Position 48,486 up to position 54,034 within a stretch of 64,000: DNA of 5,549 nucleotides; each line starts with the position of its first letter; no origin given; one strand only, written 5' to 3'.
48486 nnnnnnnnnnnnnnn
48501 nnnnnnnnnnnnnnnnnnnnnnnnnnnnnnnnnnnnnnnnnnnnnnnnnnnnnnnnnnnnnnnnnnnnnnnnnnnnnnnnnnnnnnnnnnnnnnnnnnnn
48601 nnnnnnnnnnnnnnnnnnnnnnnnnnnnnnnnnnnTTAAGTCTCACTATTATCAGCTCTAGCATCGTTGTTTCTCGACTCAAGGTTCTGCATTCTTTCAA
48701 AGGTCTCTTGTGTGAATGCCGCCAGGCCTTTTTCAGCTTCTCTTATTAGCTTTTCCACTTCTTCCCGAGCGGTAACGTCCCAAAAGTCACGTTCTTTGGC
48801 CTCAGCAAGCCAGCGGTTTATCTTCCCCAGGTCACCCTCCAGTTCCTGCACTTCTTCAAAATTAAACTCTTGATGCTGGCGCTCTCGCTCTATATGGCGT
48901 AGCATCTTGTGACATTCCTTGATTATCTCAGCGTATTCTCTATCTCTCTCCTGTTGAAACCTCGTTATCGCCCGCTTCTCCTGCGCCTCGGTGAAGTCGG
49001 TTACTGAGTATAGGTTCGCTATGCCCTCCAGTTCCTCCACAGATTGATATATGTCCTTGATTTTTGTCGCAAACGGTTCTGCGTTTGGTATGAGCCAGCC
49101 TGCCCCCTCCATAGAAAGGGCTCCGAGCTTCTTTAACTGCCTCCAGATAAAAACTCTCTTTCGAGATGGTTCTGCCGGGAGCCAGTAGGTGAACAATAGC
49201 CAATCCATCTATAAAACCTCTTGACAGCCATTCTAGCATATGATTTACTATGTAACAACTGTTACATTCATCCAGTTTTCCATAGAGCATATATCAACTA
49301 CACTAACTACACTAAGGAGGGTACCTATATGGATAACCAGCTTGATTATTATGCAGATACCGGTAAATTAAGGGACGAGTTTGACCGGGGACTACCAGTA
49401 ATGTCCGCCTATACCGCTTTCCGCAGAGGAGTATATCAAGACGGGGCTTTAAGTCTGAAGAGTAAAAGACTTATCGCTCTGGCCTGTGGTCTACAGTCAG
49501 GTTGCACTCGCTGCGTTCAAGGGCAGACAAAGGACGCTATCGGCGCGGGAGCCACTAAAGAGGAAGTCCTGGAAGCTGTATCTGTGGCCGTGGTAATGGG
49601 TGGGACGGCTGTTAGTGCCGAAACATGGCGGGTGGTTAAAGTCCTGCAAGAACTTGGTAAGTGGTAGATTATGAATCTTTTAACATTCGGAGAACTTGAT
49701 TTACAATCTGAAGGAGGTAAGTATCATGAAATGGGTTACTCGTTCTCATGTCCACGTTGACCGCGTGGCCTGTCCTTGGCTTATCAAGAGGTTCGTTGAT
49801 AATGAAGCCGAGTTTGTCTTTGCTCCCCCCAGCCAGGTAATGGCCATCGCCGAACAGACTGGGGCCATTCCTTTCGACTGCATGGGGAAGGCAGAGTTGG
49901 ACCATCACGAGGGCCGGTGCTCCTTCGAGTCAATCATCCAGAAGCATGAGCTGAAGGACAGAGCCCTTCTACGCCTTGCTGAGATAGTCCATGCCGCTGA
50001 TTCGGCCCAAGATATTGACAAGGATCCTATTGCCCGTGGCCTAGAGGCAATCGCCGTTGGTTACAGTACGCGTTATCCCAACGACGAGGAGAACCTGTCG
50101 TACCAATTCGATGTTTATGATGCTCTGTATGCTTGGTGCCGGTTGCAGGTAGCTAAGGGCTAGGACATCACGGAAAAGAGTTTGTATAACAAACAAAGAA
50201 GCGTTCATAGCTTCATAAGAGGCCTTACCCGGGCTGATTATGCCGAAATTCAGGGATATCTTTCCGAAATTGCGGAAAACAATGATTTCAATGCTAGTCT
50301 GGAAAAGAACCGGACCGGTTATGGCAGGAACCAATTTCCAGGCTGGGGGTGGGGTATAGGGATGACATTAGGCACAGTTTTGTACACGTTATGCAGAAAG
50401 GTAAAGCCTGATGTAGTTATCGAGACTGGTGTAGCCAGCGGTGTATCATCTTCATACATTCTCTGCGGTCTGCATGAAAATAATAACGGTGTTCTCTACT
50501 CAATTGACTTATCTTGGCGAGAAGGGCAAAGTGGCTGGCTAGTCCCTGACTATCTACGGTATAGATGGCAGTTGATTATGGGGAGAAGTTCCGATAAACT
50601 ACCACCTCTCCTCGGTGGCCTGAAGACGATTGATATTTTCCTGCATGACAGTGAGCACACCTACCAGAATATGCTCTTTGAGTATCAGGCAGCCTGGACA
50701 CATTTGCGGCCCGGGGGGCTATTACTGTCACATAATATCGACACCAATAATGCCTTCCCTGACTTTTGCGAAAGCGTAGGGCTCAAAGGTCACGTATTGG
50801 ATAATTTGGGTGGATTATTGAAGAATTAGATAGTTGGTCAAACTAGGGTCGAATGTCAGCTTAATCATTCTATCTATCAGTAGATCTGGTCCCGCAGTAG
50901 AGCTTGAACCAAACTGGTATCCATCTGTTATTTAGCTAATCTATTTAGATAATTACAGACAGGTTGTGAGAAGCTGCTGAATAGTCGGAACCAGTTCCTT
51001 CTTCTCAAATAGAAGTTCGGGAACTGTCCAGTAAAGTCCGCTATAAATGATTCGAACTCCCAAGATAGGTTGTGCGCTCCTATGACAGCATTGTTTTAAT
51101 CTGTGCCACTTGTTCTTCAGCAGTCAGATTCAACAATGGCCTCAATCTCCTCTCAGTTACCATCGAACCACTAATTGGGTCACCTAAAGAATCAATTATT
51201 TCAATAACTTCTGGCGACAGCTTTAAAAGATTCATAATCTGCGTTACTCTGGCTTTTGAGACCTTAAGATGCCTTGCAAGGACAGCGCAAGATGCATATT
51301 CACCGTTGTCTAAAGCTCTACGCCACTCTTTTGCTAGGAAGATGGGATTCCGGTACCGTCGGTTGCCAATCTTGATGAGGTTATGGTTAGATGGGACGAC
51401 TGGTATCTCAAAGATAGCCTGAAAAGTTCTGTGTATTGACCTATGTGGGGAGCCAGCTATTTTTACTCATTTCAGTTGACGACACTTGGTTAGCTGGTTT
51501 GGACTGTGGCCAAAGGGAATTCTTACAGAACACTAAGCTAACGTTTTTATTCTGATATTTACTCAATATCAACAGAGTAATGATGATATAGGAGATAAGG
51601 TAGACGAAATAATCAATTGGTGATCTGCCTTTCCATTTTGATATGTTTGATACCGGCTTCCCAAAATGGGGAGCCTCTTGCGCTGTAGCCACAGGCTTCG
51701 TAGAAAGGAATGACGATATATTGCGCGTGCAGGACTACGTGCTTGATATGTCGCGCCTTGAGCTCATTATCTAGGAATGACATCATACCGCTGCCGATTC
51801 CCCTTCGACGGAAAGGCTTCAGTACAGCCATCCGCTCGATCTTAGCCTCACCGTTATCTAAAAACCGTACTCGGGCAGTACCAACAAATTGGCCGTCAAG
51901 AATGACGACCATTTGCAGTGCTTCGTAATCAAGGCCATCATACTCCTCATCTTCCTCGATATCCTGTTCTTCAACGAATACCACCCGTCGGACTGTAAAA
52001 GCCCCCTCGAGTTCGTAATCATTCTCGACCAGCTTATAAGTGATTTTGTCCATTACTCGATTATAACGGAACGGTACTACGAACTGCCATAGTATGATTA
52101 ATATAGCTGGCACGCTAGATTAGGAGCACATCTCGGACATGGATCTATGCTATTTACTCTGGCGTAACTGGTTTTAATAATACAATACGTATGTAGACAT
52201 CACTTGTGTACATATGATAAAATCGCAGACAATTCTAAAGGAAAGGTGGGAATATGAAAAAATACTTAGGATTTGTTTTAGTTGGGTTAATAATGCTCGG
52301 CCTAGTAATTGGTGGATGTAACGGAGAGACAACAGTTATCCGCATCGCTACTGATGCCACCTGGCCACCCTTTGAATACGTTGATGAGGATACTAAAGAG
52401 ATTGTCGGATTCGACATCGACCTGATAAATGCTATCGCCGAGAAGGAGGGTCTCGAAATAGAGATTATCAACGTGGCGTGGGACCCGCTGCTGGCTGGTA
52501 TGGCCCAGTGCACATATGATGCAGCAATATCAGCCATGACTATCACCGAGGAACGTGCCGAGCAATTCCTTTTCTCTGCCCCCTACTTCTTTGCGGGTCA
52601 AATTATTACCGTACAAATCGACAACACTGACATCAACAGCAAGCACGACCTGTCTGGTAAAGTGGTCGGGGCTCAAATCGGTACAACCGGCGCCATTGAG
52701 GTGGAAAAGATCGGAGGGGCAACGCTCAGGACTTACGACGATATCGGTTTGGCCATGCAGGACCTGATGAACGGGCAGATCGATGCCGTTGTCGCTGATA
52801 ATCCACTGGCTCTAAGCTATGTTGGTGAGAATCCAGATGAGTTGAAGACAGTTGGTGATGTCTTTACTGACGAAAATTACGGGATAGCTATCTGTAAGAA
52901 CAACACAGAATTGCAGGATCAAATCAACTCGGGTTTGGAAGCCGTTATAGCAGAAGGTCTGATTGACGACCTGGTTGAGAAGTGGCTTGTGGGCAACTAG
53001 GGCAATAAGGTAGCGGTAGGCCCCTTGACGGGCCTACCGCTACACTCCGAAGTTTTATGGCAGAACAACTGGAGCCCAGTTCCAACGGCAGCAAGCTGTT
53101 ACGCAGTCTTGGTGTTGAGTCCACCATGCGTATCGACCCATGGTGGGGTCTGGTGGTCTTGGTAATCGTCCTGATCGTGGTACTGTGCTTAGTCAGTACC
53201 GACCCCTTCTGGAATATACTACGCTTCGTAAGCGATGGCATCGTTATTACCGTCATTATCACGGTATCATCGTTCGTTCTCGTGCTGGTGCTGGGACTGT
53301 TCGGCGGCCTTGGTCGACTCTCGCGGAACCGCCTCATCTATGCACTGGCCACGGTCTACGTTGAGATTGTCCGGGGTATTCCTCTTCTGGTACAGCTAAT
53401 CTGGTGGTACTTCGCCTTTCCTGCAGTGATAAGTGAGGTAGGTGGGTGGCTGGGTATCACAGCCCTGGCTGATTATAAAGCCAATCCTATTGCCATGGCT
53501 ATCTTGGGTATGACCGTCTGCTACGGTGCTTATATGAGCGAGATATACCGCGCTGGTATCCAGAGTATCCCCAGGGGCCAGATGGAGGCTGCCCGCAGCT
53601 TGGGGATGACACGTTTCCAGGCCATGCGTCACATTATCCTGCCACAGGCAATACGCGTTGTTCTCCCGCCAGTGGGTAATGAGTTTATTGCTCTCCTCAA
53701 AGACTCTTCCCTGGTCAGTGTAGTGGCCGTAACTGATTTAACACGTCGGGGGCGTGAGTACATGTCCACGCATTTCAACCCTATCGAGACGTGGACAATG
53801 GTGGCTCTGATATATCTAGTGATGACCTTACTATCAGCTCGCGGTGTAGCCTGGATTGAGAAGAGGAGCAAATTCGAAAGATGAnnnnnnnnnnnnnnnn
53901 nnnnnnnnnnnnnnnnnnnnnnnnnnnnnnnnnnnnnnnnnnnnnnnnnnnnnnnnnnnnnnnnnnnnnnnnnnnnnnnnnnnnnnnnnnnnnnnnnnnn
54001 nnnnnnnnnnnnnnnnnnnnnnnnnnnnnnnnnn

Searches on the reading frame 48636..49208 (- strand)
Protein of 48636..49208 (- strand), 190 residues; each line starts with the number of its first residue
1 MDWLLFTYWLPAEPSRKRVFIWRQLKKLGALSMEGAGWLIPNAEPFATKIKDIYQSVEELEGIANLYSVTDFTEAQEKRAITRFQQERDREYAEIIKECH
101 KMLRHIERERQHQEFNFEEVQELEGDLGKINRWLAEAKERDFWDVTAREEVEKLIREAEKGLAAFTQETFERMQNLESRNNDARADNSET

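Call 7: search_protein_families(library=pfam, proteins=[window:48636-49208:-], max_evalue=0.01)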
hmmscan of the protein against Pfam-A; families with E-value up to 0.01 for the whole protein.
window:48636-49208:- (190 aa): 1 family
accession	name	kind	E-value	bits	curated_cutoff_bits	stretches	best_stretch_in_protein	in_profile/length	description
PF20229.3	ChrB_N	-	1.8e-28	99.9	23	1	18-174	1-157/159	Protein ChrB, N-terminal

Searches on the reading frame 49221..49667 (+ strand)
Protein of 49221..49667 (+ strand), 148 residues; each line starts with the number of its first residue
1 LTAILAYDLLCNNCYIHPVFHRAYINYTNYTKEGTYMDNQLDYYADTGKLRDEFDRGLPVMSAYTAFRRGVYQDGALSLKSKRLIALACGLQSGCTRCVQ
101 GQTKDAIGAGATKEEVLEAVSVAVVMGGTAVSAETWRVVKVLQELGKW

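Call 34: search_protein_families(library=pfam, proteins=[window:49221-49667:+], max_evalue=0.001)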
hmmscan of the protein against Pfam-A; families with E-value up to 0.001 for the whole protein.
window:49221-49667:+ (148 aa): 1 family
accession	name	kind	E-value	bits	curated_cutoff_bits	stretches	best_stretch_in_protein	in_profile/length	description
PF02627.25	CMD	-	2e-17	63.4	23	1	60-139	3-82/84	Carboxymuconolactone decarboxylase family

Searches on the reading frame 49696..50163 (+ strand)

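Call 34: search_protein_families(library=pfam, proteins=[window:49696-50163:+], max_evalue=0.001)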
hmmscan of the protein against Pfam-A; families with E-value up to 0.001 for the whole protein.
window:49696-50163:+ (155 aa): 1 family
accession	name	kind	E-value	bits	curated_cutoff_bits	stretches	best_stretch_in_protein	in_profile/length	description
PF09828.14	ChrB_C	-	1.1e-46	159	25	1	13-148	1-132/132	ChrB, C-terminal domain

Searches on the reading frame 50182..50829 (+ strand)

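Call 34: search_protein_families(library=pfam, proteins=[window:50182-50829:+], max_evalue=0.001)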
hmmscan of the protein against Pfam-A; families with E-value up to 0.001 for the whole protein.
window:50182-50829:+ (215 aa): 1 family
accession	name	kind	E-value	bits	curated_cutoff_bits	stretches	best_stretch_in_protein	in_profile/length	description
PF13578.12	Methyltransf_24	-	2.8e-19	70.4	26.3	1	80-186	1-105/105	Methyltransferase domain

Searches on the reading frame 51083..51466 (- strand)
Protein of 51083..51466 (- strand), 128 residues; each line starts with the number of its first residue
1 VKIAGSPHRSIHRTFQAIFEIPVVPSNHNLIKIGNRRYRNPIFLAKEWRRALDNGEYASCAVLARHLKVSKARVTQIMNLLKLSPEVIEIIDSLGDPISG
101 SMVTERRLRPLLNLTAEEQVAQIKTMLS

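Call 97: search_protein_families(library=pfam, proteins=[window:51083-51466:-], max_evalue=10)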
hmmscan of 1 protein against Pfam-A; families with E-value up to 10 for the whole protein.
seq(128 aa): 4 families
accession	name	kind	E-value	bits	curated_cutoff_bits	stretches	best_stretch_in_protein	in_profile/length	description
PF17762.8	HTH_ParB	-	0.0009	19.8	22.6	1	44-123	8-80/102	ParB HTH domain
PF15943.11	YdaS_toxin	-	0.07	13.4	30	1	61-110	12-58/65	Bacterial toxin YdaS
PF12802.13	MarR_2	-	0.099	13.3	27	1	53-82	15-45/61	MarR family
PF01325.25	Fe_dep_repress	-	0.2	12.3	26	1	52-81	17-46/60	Iron dependent repressor, N-terminal DNA binding domain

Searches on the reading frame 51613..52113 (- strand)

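Call 34: search_protein_families(library=pfam, proteins=[window:51613-52113:-], max_evalue=0.001)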
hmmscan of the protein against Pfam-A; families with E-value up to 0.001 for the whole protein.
window:51613-52113:- (166 aa): 5 families
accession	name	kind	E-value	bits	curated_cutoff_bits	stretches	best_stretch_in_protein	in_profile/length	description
PF13673.13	Acetyltransf_10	-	3.4e-15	56.6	23.6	1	50-163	15-127/128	Acetyltransferase (GNAT) domain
PF00583.31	Acetyltransf_1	-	9.1e-14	52.2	20.7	1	52-143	19-116/116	Acetyltransferase (GNAT) family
PF13508.13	Acetyltransf_7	-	2.4e-12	47.5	27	1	69-144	7-83/84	Acetyltransferase (GNAT) domain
PF13527.13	Acetyltransf_9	-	0.00012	22.6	25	0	93-144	76-125/127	Acetyltransferase (GNAT) domain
PF23209.2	IDM1_C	-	0.00059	20.4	33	1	55-131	22-99/140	Increased DNA methylation 1, C-terminal domain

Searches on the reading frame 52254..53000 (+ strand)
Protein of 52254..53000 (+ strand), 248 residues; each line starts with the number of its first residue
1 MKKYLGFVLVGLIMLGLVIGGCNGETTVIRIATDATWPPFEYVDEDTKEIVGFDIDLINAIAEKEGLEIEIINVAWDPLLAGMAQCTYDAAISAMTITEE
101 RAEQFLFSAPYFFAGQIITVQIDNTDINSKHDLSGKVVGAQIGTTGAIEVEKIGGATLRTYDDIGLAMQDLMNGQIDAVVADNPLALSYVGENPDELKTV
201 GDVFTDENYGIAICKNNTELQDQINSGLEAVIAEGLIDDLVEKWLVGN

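Call 34: search_protein_families(library=pfam, proteins=[window:52254-53000:+], max_evalue=0.001)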
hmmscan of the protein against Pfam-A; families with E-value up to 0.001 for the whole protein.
window:52254-53000:+ (248 aa): 2 families
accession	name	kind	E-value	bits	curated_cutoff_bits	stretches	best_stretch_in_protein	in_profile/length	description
PF00497.25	SBP_bac_3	-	9.7e-38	129.3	26.4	1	29-245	1-130/132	Bacterial extracellular solute-binding proteins, family 3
PF10613.14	Lig_chan-Glu_bd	-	1.4e-06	28.8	30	1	46-119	24-110/115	Ligated ion channel L-glutamate- and glycine-binding site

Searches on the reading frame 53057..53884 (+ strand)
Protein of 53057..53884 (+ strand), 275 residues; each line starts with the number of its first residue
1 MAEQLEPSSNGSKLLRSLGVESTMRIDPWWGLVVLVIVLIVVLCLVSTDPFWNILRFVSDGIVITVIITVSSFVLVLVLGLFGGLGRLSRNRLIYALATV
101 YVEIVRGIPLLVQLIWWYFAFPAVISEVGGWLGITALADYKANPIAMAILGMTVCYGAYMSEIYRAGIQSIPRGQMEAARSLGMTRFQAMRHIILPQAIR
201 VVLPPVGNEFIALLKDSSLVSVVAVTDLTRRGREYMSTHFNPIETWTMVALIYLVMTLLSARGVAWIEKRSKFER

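Call 34: search_protein_families(library=pfam, proteins=[window:53057-53884:+], max_evalue=0.001)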
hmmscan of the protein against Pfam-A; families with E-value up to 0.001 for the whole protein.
window:53057-53884:+ (275 aa): 1 family
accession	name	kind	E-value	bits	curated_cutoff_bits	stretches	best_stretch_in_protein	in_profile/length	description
PF00528.27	BPD_transp_1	-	2e-28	99.8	26.4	1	78-271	3-182/184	Binding-protein-dependent transport system inner membrane component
